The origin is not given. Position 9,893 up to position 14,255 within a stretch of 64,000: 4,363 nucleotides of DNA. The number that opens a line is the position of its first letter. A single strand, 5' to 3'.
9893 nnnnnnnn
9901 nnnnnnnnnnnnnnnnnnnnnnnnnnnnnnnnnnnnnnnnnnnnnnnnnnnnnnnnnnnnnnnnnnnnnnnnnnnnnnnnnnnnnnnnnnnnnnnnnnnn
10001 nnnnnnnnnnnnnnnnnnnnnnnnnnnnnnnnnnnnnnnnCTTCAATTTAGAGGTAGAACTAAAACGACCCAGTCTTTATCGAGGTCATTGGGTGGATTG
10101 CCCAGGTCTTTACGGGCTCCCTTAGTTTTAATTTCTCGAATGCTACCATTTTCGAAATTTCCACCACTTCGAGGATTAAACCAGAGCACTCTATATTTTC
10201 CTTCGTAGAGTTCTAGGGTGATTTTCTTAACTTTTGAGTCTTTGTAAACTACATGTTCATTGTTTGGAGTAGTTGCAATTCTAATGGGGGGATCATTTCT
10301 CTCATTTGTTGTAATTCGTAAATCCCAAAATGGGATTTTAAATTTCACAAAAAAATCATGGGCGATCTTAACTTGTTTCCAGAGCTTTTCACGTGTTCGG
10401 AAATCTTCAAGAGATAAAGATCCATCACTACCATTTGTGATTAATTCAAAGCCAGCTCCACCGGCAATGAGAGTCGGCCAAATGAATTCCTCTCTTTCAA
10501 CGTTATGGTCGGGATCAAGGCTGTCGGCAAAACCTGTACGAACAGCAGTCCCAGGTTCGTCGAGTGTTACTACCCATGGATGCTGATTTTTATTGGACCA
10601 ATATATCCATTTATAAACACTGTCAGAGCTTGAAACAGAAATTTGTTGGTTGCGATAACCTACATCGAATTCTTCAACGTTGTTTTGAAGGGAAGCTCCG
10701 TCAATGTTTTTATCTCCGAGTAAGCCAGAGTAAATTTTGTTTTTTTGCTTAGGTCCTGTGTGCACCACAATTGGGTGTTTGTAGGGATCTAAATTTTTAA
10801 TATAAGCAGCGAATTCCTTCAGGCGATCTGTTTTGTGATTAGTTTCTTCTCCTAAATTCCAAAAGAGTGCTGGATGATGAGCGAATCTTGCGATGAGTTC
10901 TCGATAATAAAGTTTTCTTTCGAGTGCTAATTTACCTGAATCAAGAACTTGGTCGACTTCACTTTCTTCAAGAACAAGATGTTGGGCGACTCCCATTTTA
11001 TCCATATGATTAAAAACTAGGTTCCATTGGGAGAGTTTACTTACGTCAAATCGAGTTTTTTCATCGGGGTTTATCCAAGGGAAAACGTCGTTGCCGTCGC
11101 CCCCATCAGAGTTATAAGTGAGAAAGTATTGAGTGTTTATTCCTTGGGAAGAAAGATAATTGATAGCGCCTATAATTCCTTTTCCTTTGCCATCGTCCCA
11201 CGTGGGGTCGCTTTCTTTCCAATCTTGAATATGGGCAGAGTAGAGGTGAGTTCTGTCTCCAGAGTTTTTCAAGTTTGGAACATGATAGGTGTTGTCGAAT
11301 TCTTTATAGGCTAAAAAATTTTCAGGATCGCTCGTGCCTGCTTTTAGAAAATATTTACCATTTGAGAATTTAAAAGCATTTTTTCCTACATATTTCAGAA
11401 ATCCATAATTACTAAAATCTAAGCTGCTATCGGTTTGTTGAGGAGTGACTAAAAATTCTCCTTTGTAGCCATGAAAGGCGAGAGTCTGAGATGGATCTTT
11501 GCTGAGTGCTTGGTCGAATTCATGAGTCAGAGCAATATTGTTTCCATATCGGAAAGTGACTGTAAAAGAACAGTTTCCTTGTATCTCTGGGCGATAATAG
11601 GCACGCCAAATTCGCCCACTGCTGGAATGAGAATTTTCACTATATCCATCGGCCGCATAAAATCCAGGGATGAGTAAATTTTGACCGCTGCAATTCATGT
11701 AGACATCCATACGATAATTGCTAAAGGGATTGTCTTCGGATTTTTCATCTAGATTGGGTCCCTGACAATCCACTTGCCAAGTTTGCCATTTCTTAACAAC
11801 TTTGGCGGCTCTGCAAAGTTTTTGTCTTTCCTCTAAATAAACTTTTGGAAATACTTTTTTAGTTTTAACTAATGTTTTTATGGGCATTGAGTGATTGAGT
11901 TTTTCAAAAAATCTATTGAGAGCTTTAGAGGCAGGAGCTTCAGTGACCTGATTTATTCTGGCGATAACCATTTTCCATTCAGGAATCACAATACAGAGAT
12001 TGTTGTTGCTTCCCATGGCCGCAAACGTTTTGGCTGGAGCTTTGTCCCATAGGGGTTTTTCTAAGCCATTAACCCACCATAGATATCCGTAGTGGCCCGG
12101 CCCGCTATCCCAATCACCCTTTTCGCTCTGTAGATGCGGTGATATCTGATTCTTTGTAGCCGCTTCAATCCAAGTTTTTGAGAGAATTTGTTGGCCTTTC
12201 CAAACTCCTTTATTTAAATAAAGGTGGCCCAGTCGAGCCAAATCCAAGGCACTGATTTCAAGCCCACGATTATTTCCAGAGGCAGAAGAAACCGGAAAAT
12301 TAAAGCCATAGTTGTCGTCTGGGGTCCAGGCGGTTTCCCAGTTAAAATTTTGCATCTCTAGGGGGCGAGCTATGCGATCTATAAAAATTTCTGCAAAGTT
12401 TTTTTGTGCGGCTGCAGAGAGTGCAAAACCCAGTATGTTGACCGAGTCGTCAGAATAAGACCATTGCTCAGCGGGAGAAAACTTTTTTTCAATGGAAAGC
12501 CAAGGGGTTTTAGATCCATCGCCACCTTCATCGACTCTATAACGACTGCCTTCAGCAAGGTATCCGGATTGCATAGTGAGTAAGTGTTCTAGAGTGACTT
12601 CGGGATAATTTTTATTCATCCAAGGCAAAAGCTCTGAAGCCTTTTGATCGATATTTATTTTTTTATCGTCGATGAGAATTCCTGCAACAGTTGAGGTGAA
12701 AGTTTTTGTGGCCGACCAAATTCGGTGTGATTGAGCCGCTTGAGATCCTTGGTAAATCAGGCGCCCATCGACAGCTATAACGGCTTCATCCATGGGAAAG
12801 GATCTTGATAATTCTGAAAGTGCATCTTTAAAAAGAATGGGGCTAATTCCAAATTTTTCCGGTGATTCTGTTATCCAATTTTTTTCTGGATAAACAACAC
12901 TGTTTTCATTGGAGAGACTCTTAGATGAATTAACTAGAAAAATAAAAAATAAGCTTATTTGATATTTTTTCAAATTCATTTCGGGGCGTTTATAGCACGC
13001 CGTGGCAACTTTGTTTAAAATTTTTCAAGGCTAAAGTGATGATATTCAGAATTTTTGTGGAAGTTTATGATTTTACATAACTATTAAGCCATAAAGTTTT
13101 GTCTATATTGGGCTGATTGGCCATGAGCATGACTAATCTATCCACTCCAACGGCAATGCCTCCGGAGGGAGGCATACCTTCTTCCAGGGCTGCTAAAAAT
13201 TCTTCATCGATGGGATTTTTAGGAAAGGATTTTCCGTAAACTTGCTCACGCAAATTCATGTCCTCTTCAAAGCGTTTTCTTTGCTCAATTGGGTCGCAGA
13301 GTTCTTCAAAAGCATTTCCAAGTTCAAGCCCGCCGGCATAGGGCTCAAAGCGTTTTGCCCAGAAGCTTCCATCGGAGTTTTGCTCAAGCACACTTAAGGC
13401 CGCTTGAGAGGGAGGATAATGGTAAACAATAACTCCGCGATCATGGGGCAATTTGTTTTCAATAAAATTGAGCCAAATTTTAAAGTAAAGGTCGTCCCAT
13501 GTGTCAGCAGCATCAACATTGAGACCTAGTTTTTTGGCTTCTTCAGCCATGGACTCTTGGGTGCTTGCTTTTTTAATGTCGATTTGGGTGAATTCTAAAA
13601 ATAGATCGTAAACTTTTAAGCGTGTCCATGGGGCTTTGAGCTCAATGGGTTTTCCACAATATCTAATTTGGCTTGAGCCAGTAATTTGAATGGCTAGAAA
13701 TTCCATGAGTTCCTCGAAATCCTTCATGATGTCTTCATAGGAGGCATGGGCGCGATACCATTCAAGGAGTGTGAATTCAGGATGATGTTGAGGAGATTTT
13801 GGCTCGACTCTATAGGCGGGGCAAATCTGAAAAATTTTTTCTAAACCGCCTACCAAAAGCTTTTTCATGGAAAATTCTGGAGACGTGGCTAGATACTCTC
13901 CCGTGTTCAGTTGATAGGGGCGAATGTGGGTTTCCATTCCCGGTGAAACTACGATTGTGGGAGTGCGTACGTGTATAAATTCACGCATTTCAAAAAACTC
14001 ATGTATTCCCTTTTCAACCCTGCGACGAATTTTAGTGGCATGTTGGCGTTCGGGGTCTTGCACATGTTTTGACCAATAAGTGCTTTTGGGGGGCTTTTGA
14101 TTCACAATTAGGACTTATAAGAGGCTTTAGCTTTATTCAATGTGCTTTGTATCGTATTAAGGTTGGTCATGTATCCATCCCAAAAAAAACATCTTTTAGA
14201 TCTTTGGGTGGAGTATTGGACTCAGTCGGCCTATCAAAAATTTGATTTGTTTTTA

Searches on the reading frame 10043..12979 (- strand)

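Call 5: search_protein_families(library=pfam, proteins=[window:10043-12979:-])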
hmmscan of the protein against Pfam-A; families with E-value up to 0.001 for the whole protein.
window:10043-12979:- (978 aa): 3 families
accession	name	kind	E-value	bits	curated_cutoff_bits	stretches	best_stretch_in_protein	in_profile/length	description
PF00144.29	Beta-lactamase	-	2.2e-27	96.5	27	1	66-341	19-306/329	Beta-lactamase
PF16586.11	DUF5060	-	7.2e-10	39.4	27.2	1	395-477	2-70/70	Domain of unknown function (DUF5060)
PF12904.13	Collagen_bind_2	-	0.00048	20.3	22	0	895-974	12-91/92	Putative collagen-binding domain of a collagenase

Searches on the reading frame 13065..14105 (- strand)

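Call 78: search_protein_families(library=pfam, proteins=[window:13065-14105:-], max_evalue=0.0001)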
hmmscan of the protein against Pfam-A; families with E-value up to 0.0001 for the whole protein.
window:13065-14105:- (346 aa): 1 family
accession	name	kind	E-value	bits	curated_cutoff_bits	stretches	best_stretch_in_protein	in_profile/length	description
PF00152.25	tRNA-synt_2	-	1.4e-49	169.3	25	1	15-337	13-301/308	tRNA synthetases class II (D, K and N)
